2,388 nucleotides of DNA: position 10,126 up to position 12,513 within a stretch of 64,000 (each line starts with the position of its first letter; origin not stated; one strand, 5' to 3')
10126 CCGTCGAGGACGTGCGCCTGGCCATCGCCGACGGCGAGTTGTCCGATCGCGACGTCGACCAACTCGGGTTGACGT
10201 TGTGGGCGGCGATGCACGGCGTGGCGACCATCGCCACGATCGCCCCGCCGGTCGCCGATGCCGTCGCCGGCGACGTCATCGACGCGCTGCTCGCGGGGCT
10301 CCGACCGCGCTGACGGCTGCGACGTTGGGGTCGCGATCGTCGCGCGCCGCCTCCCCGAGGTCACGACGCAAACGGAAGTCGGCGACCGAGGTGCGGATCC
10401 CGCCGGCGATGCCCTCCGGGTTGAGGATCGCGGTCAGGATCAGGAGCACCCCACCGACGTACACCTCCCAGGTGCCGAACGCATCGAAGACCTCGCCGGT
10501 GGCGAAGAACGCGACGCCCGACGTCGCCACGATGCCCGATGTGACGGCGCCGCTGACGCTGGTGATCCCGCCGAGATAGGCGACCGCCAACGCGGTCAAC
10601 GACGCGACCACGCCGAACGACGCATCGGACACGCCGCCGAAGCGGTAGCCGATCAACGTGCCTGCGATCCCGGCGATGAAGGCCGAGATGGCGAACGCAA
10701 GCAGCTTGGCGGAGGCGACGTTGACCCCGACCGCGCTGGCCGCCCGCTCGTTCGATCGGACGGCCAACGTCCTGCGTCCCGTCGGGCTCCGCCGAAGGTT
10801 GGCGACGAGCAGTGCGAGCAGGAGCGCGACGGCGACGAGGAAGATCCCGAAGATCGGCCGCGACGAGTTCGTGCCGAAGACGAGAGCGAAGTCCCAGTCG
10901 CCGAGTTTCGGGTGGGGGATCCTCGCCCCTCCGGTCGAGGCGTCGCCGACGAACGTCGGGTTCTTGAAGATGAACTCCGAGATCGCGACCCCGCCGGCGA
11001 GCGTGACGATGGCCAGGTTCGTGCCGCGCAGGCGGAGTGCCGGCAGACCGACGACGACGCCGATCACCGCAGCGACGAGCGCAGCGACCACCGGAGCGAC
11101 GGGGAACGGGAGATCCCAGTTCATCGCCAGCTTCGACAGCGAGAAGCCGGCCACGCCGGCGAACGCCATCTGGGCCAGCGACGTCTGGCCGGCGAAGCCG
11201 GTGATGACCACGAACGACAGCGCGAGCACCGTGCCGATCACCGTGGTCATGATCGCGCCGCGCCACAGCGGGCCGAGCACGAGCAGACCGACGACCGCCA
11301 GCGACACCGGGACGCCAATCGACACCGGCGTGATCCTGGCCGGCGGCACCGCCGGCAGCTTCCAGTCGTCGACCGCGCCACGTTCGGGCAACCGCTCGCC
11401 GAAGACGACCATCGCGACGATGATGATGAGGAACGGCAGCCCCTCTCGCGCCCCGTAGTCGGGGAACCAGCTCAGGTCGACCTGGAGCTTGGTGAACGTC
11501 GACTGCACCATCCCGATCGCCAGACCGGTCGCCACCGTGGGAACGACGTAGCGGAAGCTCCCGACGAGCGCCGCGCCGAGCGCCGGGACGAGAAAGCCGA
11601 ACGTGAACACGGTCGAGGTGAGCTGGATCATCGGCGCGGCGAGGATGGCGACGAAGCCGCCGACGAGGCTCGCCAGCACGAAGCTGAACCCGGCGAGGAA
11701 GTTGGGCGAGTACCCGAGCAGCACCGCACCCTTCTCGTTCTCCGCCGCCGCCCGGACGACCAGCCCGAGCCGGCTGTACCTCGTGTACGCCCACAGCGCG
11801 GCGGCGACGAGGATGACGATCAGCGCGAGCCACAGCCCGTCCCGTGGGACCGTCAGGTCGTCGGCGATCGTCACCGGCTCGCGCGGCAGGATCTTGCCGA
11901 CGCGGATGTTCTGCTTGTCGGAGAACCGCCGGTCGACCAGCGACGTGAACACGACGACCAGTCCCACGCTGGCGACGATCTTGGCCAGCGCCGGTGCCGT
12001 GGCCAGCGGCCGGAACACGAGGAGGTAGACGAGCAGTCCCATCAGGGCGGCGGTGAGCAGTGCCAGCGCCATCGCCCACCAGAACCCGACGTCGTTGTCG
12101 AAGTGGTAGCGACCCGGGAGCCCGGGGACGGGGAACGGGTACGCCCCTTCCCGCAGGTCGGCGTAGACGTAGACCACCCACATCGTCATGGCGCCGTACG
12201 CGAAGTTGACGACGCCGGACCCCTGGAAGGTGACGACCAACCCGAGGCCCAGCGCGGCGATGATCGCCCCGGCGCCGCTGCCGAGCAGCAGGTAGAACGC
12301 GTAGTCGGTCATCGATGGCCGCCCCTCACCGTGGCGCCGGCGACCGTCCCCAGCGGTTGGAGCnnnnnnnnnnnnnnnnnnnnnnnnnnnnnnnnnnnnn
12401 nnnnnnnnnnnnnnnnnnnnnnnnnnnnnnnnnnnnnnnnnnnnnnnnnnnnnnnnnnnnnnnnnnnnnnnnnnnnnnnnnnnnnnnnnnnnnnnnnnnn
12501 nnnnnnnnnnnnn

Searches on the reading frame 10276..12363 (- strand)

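Call 39: search_protein_families(library=ncbifam, proteins=[window:10276-12363:-], max_evalue=1e-10)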
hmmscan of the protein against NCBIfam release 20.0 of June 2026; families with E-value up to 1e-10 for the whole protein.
window:10276-12363:- (695 aa): 5 families
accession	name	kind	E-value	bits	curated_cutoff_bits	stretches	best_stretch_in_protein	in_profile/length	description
NF008450.0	PRK11301.1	subfamily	2.7e-29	102.8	366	1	373-657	117-410/418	high-affinity branched-chain amino acid ABC transporter permease LivM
TIGR03409.1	urea_trans_UrtB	equivalog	4.7e-24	85.6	250.3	1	30-291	9-258/291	urea ABC transporter permease subunit UrtB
TIGR03408.1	urea_trans_UrtC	equivalog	9.5e-16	58.4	296.2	1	425-654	97-312/313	urea ABC transporter permease subunit UrtC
TIGR03727.1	urea_t_UrtC_arc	equivalog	9.9e-15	54.3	575.55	1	349-667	32-352/369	urea ABC transporter, permease protein UrtC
NF008011.0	PRK10740.1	equivalog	5.6e-11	42.6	379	0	505-654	158-301/308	high-affinity branched-chain amino acid ABC transporter permease LivH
